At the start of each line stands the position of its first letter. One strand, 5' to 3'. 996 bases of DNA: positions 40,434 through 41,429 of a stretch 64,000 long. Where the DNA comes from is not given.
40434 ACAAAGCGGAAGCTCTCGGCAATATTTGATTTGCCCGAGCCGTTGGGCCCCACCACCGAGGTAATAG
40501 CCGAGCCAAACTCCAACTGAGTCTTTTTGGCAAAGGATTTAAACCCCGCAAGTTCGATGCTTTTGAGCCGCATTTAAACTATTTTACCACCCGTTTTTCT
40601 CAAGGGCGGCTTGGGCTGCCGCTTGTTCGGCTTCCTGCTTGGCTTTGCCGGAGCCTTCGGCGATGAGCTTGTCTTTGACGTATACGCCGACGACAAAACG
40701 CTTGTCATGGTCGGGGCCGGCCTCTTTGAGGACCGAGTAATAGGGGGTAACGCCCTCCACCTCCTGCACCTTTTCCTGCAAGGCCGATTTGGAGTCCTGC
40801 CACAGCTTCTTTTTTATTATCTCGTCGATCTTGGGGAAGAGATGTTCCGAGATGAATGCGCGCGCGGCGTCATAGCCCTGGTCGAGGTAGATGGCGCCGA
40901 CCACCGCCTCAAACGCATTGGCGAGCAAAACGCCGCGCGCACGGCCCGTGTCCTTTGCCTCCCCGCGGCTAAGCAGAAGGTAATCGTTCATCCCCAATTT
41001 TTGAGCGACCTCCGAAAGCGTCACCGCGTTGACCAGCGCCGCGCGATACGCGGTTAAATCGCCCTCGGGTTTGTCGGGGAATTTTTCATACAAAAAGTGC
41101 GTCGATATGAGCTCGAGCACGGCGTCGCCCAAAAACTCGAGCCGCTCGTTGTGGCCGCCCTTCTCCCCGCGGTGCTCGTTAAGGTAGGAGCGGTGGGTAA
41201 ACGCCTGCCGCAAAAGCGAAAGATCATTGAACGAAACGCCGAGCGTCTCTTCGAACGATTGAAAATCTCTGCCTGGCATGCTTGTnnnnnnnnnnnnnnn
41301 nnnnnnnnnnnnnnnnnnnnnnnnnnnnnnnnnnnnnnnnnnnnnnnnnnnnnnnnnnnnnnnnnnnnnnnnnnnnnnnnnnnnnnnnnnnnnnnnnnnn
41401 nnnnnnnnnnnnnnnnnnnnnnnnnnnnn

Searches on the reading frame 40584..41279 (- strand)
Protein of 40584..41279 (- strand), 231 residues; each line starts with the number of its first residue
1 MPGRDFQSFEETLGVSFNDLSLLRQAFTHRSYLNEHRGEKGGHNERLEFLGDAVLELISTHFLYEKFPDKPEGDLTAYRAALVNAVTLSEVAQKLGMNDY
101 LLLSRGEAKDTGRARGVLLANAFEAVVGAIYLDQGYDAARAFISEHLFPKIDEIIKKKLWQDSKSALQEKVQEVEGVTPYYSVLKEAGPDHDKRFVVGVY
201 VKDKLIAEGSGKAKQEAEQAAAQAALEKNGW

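Call 11: search_protein_families(library=pfam, proteins=[window:40584-41279:-], max_evalue=0.01)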
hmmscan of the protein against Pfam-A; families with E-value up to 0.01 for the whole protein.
window:40584-41279:- (231 aa): 6 families
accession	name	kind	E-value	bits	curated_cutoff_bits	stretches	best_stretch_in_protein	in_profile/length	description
PF14622.11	Ribonucleas_3_3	-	7.3e-40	136.5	35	1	21-150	3-127/128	Ribonuclease-III-like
PF00636.31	Ribonuclease_3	-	2.5e-26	92.9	27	1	45-135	1-102/102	Ribonuclease III domain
PF00035.32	dsrm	-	3.2e-16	60.1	23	1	164-228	2-65/66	Double-stranded RNA binding motif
PF22935.1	RM44_endonuclase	-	2.9e-11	44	27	1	8-130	8-139/139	Large ribosomal subunit protein mL44, endonuclease domain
PF24995.1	DSRM_2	-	0.0025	18.7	27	1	191-228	38-76/79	dsRNA binding domain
PF14709.13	DND1_DSRM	-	0.0058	17.3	25.7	0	165-225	5-72/80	double strand RNA binding domain from DEAD END PROTEIN 1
